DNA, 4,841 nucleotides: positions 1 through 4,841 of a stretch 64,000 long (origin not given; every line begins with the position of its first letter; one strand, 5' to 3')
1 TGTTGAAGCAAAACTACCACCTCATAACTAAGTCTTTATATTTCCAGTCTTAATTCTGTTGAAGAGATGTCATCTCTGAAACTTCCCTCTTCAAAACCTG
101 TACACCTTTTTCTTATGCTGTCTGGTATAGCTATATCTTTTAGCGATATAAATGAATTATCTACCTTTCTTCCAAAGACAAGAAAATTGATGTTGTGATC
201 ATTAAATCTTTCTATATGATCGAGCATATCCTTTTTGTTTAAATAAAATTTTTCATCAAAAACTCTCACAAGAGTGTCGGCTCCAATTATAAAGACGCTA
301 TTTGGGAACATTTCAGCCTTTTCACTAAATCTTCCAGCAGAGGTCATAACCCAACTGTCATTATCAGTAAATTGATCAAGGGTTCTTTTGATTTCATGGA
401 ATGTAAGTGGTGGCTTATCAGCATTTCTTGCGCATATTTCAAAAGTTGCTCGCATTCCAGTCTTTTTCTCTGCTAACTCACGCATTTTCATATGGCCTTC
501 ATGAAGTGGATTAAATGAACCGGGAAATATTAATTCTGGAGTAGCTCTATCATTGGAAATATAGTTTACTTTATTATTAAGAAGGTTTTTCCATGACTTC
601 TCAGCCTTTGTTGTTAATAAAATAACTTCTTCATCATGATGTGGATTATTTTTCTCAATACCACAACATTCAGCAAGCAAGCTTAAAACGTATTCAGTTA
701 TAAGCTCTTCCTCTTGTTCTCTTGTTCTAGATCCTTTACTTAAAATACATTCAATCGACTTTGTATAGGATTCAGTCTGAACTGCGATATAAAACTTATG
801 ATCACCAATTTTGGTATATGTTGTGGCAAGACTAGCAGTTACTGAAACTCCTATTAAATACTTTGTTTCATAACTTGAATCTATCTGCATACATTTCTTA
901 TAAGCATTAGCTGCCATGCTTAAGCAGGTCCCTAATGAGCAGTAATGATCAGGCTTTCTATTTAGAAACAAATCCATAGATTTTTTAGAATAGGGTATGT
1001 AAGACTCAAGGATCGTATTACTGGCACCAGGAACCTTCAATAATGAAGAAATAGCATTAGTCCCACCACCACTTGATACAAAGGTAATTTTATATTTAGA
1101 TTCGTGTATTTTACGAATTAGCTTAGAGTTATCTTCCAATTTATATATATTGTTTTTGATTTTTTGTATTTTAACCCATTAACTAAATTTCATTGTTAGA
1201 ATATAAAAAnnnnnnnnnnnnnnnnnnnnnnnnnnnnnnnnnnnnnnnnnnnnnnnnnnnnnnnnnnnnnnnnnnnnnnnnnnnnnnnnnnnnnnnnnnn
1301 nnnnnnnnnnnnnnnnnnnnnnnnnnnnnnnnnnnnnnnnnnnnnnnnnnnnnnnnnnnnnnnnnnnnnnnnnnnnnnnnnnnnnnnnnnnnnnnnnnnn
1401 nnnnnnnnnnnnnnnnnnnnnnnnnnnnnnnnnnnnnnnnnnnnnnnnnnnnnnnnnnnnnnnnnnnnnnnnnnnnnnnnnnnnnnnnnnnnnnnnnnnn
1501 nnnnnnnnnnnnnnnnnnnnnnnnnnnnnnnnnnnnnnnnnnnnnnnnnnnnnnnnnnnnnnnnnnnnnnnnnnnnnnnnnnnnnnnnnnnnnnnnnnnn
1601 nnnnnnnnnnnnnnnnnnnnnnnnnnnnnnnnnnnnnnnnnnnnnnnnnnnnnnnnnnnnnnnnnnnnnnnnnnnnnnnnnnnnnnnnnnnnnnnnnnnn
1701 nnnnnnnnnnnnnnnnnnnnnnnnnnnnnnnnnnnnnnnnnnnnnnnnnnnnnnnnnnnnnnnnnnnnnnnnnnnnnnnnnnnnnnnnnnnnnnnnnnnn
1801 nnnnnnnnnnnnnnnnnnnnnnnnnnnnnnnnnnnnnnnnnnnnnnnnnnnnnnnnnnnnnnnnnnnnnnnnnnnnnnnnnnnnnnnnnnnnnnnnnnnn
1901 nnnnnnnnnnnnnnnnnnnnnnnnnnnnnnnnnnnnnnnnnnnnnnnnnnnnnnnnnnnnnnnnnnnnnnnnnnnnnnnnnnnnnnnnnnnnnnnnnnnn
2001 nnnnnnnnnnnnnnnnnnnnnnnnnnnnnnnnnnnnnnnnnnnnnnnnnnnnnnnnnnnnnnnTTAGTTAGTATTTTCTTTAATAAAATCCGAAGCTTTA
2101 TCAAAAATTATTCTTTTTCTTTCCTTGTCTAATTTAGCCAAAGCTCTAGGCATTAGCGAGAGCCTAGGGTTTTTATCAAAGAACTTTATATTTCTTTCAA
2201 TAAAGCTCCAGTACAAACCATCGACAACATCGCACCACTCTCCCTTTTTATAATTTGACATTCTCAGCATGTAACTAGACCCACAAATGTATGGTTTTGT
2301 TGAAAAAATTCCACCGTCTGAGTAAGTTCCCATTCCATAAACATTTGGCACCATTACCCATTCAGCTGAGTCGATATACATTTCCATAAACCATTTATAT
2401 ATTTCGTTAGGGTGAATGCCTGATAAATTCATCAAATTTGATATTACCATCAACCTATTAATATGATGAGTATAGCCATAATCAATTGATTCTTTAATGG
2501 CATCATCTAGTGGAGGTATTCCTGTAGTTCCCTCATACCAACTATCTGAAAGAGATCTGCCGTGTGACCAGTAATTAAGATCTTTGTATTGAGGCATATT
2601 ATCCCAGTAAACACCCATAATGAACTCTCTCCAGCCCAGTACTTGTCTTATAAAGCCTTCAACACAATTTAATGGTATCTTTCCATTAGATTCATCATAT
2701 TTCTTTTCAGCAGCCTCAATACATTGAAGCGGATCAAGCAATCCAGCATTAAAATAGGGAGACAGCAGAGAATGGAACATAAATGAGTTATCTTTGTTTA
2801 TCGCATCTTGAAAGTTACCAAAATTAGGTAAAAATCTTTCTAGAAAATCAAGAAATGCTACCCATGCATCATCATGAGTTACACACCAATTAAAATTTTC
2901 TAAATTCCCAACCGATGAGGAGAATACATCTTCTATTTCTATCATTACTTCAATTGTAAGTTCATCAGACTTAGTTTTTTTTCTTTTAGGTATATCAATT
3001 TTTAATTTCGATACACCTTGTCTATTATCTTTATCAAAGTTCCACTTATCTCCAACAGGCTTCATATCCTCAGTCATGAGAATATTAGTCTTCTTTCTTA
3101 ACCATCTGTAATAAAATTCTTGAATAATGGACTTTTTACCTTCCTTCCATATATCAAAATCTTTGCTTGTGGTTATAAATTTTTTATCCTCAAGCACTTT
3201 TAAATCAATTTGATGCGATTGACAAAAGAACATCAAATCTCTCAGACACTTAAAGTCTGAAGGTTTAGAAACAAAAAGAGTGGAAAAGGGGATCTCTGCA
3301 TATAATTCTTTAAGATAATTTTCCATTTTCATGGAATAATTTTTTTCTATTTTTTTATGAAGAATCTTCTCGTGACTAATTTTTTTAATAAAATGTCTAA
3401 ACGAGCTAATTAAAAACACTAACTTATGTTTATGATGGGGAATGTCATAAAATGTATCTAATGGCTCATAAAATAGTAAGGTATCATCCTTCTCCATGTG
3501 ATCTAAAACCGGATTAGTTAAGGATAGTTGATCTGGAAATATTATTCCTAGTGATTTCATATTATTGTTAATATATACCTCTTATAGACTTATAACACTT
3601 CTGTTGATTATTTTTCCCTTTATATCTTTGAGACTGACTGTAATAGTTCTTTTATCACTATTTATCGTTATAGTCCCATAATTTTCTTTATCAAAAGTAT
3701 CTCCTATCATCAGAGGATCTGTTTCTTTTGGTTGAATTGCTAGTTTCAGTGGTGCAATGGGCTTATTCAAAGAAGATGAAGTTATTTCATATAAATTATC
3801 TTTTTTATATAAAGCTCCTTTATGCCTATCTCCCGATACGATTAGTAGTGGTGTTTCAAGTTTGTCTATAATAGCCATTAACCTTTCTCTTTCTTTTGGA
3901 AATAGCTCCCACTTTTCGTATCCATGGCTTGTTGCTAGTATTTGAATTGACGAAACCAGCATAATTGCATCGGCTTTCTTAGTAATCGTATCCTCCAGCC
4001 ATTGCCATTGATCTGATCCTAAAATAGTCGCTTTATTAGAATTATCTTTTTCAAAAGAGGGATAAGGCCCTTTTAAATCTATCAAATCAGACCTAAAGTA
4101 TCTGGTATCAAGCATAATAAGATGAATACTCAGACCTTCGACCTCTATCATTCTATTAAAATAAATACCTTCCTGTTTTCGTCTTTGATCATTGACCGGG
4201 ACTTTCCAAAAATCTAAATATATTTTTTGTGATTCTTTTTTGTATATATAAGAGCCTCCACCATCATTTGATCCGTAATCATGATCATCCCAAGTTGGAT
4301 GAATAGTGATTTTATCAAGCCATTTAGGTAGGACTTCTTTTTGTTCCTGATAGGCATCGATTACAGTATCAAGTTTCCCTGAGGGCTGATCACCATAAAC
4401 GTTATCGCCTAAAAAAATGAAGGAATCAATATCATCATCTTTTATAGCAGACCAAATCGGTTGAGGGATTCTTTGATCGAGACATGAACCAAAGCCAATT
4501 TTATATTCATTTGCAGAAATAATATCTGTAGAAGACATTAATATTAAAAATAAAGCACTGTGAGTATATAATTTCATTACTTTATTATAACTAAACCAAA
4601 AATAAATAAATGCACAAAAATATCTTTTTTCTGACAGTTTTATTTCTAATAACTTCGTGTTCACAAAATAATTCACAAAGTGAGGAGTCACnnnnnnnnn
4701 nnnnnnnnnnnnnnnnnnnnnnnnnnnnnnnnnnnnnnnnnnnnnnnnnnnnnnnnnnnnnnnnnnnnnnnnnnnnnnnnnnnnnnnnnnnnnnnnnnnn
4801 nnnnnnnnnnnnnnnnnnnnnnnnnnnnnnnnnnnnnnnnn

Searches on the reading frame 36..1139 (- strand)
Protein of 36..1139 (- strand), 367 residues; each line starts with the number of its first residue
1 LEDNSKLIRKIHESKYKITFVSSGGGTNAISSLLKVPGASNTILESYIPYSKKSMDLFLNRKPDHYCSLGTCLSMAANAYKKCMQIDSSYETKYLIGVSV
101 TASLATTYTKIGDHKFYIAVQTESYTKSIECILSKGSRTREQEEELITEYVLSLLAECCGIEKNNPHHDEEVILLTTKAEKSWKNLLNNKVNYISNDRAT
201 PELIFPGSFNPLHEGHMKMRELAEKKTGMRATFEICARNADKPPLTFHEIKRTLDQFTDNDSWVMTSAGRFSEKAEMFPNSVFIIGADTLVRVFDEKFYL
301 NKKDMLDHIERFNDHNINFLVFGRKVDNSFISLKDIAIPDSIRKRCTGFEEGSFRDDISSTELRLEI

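Call 9: search_protein_families(library=pfam, proteins=[window:36-1139:-])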
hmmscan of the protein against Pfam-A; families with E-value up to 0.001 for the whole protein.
window:36-1139:- (367 aa): 2 families
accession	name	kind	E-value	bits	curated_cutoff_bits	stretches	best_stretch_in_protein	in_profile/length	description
PF01467.32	CTP_transf_like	-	5.9e-08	33.4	21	1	204-364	1-131/133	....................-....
PF02464.23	CinA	-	1.6e-05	25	23.5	1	6-158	7-154/155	Competence-damaged protein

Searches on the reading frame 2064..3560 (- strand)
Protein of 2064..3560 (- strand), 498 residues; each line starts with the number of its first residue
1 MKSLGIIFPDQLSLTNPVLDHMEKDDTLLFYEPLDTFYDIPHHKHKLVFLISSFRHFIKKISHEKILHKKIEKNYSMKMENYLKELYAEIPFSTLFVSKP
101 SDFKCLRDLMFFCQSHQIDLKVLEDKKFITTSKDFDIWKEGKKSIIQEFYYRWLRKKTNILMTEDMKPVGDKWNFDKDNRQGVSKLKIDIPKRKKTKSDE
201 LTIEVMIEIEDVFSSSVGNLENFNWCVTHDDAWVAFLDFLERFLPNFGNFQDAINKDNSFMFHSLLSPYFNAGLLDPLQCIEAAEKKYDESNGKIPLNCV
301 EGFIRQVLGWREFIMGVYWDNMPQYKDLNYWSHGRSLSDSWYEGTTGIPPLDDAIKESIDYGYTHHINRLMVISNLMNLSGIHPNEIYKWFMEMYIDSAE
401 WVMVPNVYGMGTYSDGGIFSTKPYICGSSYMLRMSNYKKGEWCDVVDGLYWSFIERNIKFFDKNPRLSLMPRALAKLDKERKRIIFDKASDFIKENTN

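Call 9: search_protein_families(library=pfam, proteins=[window:2064-3560:-])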
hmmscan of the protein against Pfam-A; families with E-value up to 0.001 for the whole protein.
window:2064-3560:- (498 aa): 2 families
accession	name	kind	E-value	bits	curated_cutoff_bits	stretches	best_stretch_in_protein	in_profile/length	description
PF04244.19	DPRP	-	9.6e-51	173.2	22.1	1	6-225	2-224/224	Deoxyribodipyrimidine photo-lyase-related protein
PF03441.19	FAD_binding_7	-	3.7e-09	36.7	27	1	306-398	3-104/203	FAD binding domain of DNA photolyase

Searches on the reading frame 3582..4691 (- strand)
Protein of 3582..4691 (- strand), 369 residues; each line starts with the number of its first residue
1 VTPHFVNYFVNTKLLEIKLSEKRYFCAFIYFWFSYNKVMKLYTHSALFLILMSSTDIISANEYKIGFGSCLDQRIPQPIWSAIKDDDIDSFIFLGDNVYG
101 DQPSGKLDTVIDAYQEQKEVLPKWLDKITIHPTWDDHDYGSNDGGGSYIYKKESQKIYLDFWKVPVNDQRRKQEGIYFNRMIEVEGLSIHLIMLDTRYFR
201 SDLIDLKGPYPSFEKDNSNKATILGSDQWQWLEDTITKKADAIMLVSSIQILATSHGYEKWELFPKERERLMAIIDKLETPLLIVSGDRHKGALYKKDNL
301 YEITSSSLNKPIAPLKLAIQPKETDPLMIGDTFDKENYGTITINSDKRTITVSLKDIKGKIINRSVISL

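Call 9: search_protein_families(library=pfam, proteins=[window:3582-4691:-])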
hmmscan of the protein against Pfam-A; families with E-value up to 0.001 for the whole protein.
window:3582-4691:- (369 aa): 1 family
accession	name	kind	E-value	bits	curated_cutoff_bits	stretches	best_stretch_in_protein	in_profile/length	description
PF09423.15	PhoD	-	1.9e-14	54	27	1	149-297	118-271/343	PhoD-like phosphatase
